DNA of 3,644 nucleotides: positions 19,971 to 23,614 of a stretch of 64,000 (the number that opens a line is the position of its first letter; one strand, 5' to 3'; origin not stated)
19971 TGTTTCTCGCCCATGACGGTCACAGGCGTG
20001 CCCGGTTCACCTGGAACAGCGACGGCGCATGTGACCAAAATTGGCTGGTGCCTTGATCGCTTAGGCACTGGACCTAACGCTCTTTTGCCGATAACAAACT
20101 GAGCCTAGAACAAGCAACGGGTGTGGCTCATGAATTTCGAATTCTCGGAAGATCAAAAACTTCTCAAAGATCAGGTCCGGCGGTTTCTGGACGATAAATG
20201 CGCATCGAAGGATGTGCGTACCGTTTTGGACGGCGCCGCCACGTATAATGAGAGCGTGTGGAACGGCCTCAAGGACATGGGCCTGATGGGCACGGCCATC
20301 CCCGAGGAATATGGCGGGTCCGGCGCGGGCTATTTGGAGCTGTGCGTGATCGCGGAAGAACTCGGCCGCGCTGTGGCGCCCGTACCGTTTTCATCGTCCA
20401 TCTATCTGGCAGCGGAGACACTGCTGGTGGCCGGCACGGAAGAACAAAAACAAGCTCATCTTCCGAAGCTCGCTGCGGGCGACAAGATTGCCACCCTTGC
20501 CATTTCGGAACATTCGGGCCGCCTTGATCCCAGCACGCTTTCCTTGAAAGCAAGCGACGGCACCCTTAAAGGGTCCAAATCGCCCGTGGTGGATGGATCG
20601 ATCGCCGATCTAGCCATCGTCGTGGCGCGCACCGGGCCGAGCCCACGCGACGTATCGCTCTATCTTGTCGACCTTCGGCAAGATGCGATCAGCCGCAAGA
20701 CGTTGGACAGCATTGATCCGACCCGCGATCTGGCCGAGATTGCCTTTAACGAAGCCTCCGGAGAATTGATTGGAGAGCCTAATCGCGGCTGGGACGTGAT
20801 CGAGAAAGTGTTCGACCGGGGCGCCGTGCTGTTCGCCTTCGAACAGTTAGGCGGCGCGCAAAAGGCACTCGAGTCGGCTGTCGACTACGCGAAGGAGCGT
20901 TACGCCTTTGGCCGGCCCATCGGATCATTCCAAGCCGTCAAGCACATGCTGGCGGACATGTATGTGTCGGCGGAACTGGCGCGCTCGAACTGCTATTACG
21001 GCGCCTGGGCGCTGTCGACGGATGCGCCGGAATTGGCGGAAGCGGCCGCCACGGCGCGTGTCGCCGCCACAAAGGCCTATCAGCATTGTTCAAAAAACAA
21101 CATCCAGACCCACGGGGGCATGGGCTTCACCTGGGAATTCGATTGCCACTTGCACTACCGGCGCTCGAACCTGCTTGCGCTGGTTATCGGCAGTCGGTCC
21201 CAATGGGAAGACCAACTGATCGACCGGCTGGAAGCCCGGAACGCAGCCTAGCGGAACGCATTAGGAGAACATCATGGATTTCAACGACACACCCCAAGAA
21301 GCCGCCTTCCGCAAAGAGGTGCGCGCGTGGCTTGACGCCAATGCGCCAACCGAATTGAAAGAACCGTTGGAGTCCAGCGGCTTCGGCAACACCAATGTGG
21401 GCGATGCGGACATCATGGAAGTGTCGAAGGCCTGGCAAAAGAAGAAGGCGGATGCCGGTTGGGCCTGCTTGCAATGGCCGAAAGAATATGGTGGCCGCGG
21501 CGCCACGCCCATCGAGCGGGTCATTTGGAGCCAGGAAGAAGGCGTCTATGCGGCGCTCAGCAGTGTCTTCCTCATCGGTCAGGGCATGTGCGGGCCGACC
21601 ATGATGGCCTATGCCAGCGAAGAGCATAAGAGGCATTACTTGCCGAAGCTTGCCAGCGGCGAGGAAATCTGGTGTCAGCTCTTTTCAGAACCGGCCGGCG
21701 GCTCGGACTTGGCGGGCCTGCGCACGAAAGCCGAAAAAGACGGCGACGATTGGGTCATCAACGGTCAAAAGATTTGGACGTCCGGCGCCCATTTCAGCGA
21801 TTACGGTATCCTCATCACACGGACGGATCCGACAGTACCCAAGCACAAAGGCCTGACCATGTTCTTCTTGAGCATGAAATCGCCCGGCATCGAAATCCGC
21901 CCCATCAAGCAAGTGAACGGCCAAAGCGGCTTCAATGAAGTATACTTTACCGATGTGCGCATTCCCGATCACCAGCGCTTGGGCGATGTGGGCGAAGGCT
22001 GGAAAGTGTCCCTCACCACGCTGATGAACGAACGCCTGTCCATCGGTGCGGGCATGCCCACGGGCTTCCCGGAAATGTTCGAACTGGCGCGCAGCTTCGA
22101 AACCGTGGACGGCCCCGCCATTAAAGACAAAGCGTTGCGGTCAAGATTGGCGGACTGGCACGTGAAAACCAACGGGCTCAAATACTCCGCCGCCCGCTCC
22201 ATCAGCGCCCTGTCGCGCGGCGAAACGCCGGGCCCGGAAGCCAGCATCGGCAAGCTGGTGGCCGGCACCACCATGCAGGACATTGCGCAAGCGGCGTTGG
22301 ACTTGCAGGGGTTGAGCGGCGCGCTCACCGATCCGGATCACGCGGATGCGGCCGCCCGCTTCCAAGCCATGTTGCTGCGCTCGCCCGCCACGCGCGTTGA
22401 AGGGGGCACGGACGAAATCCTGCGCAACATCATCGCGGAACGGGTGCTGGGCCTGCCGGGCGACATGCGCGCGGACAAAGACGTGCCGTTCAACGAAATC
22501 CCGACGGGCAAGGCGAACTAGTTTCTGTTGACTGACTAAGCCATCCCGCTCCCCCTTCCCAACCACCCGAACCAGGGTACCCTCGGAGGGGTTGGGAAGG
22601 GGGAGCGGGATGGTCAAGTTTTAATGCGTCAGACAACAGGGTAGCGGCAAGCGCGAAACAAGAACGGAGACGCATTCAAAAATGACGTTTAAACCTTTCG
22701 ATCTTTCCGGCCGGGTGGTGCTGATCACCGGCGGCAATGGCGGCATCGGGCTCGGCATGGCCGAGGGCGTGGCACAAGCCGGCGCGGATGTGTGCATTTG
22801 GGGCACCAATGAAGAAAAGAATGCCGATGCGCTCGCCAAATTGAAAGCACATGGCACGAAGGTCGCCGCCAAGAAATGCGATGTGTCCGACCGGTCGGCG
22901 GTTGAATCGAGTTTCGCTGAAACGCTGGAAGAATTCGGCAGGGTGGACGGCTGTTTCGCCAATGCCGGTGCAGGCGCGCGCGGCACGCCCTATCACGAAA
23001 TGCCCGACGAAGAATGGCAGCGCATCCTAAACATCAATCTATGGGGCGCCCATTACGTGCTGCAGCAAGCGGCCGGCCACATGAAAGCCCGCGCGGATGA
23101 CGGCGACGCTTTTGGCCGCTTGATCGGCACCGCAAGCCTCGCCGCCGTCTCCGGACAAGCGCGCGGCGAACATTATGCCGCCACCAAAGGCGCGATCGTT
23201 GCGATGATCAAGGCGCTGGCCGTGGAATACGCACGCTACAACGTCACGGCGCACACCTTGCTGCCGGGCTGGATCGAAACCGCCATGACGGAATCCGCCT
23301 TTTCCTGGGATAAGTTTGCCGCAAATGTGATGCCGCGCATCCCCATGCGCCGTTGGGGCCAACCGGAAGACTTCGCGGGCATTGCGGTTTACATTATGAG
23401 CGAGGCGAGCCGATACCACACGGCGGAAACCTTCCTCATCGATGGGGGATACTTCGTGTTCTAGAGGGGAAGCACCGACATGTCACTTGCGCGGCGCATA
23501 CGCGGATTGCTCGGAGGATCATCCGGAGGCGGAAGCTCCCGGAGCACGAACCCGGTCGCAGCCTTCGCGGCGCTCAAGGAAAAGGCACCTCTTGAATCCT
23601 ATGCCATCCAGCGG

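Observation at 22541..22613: Dispersed C-rich perfect-hairpin repeat family (two copies in the window)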

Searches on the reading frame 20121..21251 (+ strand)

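Call 22: search_protein_families(library=pfam, proteins=[window:20121-21251:+])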
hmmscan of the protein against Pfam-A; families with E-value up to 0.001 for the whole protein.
window:20121-21251:+ (376 aa): 4 families
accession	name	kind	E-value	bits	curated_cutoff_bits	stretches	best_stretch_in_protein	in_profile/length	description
PF00441.29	Acyl-CoA_dh_1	-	6.8e-31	107.9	22.4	1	221-358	1-137/150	Acyl-CoA dehydrogenase, C-terminal domain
PF02771.21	Acyl-CoA_dh_N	-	2.4e-29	102.4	22.9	1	9-121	1-113/113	Acyl-CoA dehydrogenase, N-terminal domain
PF08028.16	Acyl-CoA_dh_2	-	8.3e-06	26.6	22.7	1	237-334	2-108/134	Acyl-CoA dehydrogenase, C-terminal domain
PF02770.24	Acyl-CoA_dh_M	-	1.2e-05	25.8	33.3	1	126-195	2-78/97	Acyl-CoA dehydrogenase, middle domain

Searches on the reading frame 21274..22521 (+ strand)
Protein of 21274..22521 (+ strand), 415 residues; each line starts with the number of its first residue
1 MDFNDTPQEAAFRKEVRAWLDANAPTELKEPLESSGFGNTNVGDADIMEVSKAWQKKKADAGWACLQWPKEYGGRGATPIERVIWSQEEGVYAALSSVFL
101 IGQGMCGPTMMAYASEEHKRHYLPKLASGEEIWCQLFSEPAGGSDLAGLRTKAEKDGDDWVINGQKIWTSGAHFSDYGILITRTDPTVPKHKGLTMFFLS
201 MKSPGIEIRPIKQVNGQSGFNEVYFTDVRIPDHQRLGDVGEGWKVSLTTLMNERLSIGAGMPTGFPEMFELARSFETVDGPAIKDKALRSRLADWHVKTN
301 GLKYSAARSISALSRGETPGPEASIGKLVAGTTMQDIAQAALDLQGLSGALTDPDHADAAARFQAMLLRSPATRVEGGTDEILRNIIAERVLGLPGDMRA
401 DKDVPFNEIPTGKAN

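Call 20: find_encoding_contigs(protein=window:21274-22521:+, flank=3000, max_places=6)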
Protein window:21274-22521:+ (415 aa): 1 contig read that carries it; 1 place shown.
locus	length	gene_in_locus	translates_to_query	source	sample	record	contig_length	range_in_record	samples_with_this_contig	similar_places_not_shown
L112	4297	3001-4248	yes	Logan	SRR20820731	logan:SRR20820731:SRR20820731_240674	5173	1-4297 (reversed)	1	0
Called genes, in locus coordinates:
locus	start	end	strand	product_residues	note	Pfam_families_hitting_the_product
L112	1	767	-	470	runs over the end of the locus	PF01425:Amidase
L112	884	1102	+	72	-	-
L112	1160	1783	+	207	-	PF12766:Pyridox_oxase_2 (weak)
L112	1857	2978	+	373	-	PF02771:Acyl-CoA_dh_N, PF02770:Acyl-CoA_dh_M (weak), PF00441:Acyl-CoA_dh_1, PF08028:Acyl-CoA_dh_2 (weak)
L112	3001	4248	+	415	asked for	PF02771:Acyl-CoA_dh_N, PF02770:Acyl-CoA_dh_M, PF00441:Acyl-CoA_dh_1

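Call 22: search_protein_families(library=pfam, proteins=[window:21274-22521:+])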
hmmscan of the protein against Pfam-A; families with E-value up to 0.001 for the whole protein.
window:21274-22521:+ (415 aa): 3 families
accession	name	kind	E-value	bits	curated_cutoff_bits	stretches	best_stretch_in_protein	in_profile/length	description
PF00441.29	Acyl-CoA_dh_1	-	3.2e-25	89.5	22.4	1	240-392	1-150/150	Acyl-CoA dehydrogenase, C-terminal domain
PF02770.24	Acyl-CoA_dh_M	-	3.9e-21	75.5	33.3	1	134-228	1-97/97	Acyl-CoA dehydrogenase, middle domain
PF02771.21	Acyl-CoA_dh_N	-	7.8e-16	58.9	22.9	1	8-130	3-113/113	Acyl-CoA dehydrogenase, N-terminal domain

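Call 37: find_homologous_proteins(query=window:21274-22521:+, max_evalue=1e-100)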
Query window:21274-22521:+ (415 aa): 7979 proteins with E <= 1e-100 among 8000 candidates; the best 120 are listed.
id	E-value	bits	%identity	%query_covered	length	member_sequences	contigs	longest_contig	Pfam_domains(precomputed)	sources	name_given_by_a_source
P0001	9.7e-282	952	100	100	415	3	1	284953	PF02770.25,PF00441.30,PF02771.22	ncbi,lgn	-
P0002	4.2e-261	884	70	87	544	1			PF02770.25,PF00441.30,PF02771.22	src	-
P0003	8.1e-261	883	91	100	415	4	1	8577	PF02770.25,PF00441.30,PF02771.22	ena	-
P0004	3.5e-258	875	92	100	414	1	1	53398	PF02770.25,PF00441.30,PF02771.22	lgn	-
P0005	1.7e-245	833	59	100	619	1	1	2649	PF02770.25,PF00441.30,PF02771.22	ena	-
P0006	2.8e-239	812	84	100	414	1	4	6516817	PF02770.25,PF00441.30,PF02771.22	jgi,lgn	-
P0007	1.1e-232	791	82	99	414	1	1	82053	PF02770.25,PF00441.30,PF02771.22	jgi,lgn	jgi:alkylation response protein AidB-like acyl-CoA dehydrogenase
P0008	5.3e-228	775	82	99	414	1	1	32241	PF02770.25,PF00441.30,PF02771.22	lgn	-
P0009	2.0e-227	773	82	99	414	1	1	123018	PF02770.25,PF00441.30,PF02771.22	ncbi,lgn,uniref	ncbi:MAG: acyl-CoA dehydrogenase [Parvibaculum sp.]|uniref:acyl-CoA dehydrogenase n=1 Tax=Parvibacul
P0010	4.3e-227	772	82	99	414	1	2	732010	PF02770.25,PF00441.30,PF02771.22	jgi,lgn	jgi:alkylation response protein AidB-like acyl-CoA dehydrogenase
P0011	5.1e-227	772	82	99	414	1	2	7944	PF02770.25,PF00441.30,PF02771.22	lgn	-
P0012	1.5e-226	770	82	99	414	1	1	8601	PF02770.25,PF00441.30,PF02771.22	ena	-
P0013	1.5e-226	770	81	99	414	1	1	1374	PF02770.25,PF00441.30,PF02771.22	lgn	-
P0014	1.6e-225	767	81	99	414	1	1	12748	PF02770.25,PF00441.30,PF02771.22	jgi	jgi:alkylation response protein AidB-like acyl-CoA dehydrogenase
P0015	2.8e-225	766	80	99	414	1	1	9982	PF02770.25,PF00441.30,PF02771.22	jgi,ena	-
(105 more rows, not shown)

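Call 38: find_encoding_contigs(protein=P0004, flank=3000, max_places=2)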
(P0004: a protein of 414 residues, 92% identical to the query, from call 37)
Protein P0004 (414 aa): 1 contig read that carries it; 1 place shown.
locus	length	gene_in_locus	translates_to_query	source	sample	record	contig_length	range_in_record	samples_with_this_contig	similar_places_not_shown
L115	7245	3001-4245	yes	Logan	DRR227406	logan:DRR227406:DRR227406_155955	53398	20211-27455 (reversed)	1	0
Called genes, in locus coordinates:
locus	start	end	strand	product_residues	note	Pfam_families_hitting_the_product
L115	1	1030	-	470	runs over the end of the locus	PF01425:Amidase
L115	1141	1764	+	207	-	PF12766:Pyridox_oxase_2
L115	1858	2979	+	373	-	PF02771:Acyl-CoA_dh_N, PF02770:Acyl-CoA_dh_M, PF00441:Acyl-CoA_dh_1, PF08028:Acyl-CoA_dh_2 (faint)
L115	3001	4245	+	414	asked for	PF02771:Acyl-CoA_dh_N, PF02770:Acyl-CoA_dh_M, PF00441:Acyl-CoA_dh_1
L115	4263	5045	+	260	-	PF00106:adh_short, PF08659:KR, PF13561:adh_short_C2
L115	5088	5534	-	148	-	PF03061:4HBT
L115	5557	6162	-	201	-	PF00440:TetR_N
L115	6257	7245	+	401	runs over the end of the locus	PF00067:p450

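Call 39: find_encoding_contigs(protein=P0003, flank=3000, max_places=2)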
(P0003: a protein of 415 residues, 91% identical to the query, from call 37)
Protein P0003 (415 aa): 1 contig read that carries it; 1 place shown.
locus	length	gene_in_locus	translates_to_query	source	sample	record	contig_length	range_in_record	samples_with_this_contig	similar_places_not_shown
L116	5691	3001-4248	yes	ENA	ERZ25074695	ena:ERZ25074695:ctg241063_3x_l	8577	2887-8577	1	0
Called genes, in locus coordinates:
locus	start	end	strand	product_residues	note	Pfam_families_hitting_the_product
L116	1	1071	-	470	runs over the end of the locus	PF01425:Amidase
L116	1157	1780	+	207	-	PF12766:Pyridox_oxase_2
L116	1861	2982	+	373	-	PF02771:Acyl-CoA_dh_N, PF02770:Acyl-CoA_dh_M (weak), PF00441:Acyl-CoA_dh_1, PF08028:Acyl-CoA_dh_2 (weak)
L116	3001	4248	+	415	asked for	PF02771:Acyl-CoA_dh_N, PF02770:Acyl-CoA_dh_M, PF00441:Acyl-CoA_dh_1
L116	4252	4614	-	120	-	PF19581:Glyoxalase_7, PF00903:Glyoxalase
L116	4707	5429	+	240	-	PF00106:adh_short, PF08659:KR, PF13561:adh_short_C2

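Call 40: find_encoding_contigs(protein=P0006, flank=3000, max_places=2)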
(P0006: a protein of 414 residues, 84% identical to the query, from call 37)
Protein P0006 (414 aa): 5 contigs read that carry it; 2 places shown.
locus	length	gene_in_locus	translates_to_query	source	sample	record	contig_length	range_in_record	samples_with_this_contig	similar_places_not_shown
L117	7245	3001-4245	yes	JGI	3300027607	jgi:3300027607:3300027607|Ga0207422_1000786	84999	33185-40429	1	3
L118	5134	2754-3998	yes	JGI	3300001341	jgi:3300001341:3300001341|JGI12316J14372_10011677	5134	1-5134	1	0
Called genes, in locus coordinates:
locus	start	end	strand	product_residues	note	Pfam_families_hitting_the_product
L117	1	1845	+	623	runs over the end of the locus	PF12228:DUF3604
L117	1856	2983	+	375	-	PF02771:Acyl-CoA_dh_N, PF02770:Acyl-CoA_dh_M (weak), PF00441:Acyl-CoA_dh_1, PF08028:Acyl-CoA_dh_2 (weak)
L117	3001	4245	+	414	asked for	PF02771:Acyl-CoA_dh_N, PF02770:Acyl-CoA_dh_M, PF00441:Acyl-CoA_dh_1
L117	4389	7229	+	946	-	PF07696:7TMR-DISMED2 (faint), PF07695:7TMR-DISM_7TM, PF00512:HisKA, PF02518:HATPase_c, PF00072:Response_reg, PF23198:PDE8A_N (weak)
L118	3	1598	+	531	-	?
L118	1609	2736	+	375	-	PF02771:Acyl-CoA_dh_N, PF02770:Acyl-CoA_dh_M (weak), PF00441:Acyl-CoA_dh_1, PF08028:Acyl-CoA_dh_2 (weak)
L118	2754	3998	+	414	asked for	PF02771:Acyl-CoA_dh_N, PF02770:Acyl-CoA_dh_M, PF00441:Acyl-CoA_dh_1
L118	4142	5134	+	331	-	?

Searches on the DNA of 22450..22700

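Call 24: search_rna_families(source=window, start=22450, end=22700, threshold=evalue, max_evalue=10, show_alignments=2)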
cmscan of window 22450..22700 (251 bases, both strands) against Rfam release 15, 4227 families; matches with E-value up to 10: 28.
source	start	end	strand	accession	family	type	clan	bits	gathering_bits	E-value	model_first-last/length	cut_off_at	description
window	22542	22611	-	RF03863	mir-1258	Gene; miRNA;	-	38.8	74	4.5e-06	1-72/72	no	mir-1258 microRNA precursor family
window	22535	22619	+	RF03406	mir-3099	Gene; miRNA;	-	36.3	95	5e-06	1-84/84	no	mir-3099 microRNA precursor family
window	22542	22612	+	RF04096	mir-4433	Gene; miRNA;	-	34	77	2.5e-05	1-83/83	no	mir-4433 microRNA precursor family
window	22539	22615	-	RF03849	MIR1219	Gene; miRNA;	-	33.5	79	2e-05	1-82/82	no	MIR1219 microRNA precursor family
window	22538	22617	-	RF00733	mir-296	Gene; miRNA;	-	33.2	66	1.7e-05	1-79/79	no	mir-296 microRNA precursor family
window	22533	22621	+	RF00995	mir-616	Gene; miRNA;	-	29.7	100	0.00011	1-91/91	no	mir-616 microRNA precursor family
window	22531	22622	+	RF03877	mir-3937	Gene; miRNA;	-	28.9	84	0.00045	1-102/102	no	mir-3937 microRNA precursor family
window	22540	22614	+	RF00884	MIR815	Gene; miRNA;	-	25.4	63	0.0056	1-81/81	no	MIR815 microRNA precursor family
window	22546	22608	-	RF00884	MIR815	Gene; miRNA;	-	24.2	63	0.012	1-81/81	no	MIR815 microRNA precursor family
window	22538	22616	+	RF03437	mir-2392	Gene; miRNA;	-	23.2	90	0.032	1-84/84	no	mir-2392 microRNA precursor family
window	22545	22610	-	RF03433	mir-2576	Gene; miRNA;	-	22.8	83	0.2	1-120/120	no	mir-2576 microRNA precursor family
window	22543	22613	+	RF00915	mir-760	Gene; miRNA;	-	21.6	98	0.02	1-80/80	no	mir-760 microRNA precursor family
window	22532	22620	+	RF03479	mir-324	Gene; miRNA;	-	20.3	70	0.036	1-83/83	no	mir-324 microRNA precursor family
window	22537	22617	-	RF03764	mir-647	Gene; miRNA;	-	20.1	93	0.4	1-86/86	no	mir-647 microRNA precursor family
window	22536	22616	+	RF03179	mir-1182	Gene; miRNA;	-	19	90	0.36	1-96/96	no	mir-1182 microRNA precursor family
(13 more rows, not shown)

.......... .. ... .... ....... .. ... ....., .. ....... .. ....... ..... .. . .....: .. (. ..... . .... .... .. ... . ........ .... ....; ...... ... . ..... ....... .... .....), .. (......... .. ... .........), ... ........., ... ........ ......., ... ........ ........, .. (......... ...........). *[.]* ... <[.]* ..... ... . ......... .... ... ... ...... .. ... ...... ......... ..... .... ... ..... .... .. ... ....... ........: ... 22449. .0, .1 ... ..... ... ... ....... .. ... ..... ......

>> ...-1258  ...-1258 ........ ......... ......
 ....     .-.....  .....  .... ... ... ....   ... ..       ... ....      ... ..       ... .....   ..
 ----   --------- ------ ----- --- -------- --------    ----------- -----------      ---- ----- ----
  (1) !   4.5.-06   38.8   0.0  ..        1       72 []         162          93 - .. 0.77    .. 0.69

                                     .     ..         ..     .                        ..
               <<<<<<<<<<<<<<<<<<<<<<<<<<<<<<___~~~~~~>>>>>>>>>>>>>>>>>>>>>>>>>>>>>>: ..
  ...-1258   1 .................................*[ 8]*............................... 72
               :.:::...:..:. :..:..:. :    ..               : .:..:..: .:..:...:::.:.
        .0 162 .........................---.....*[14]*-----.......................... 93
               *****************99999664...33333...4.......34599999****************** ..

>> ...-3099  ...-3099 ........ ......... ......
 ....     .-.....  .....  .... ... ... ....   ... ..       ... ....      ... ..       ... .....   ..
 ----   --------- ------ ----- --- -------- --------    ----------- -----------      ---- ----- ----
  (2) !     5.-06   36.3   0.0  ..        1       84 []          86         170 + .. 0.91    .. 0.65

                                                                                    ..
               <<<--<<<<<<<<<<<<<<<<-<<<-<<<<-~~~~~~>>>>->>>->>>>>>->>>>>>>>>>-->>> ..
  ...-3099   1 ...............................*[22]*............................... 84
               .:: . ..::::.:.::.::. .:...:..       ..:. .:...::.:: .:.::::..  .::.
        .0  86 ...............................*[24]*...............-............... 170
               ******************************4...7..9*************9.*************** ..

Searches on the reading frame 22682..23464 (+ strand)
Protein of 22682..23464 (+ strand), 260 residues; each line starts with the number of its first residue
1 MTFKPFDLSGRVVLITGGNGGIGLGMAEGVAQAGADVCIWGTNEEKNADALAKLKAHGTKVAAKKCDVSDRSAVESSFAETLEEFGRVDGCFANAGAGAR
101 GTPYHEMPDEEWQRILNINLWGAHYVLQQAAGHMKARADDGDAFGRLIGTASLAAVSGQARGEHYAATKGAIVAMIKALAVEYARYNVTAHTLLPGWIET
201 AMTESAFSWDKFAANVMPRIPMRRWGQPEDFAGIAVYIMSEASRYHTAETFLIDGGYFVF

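Call 22: search_protein_families(library=pfam, proteins=[window:22682-23464:+])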
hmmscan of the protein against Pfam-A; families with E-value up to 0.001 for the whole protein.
window:22682-23464:+ (260 aa): 6 families
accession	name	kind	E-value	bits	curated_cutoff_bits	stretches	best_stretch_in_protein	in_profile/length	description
PF13561.12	adh_short_C2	-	7.3e-55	186.5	27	1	20-257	6-235/236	Enoyl-(Acyl carrier protein) reductase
PF00106.31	adh_short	-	1.8e-45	155.3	26.6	1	11-209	1-193/195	short chain dehydrogenase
PF08659.16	KR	-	2.1e-19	70.6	22.6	1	13-177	3-161/180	KR domain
PF03435.24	Sacchrp_dh_NADP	-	0.00039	21.2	25.1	1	13-76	1-64/129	Saccharopine dehydrogenase NADP binding domain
PF01370.27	Epimerase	-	0.00093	19.1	20.9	0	13-80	1-62/240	NAD dependent epimerase/dehydratase family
PF23441.1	SDR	-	0.00097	19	27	0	9-208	6-204/258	SDR-like rossmann domain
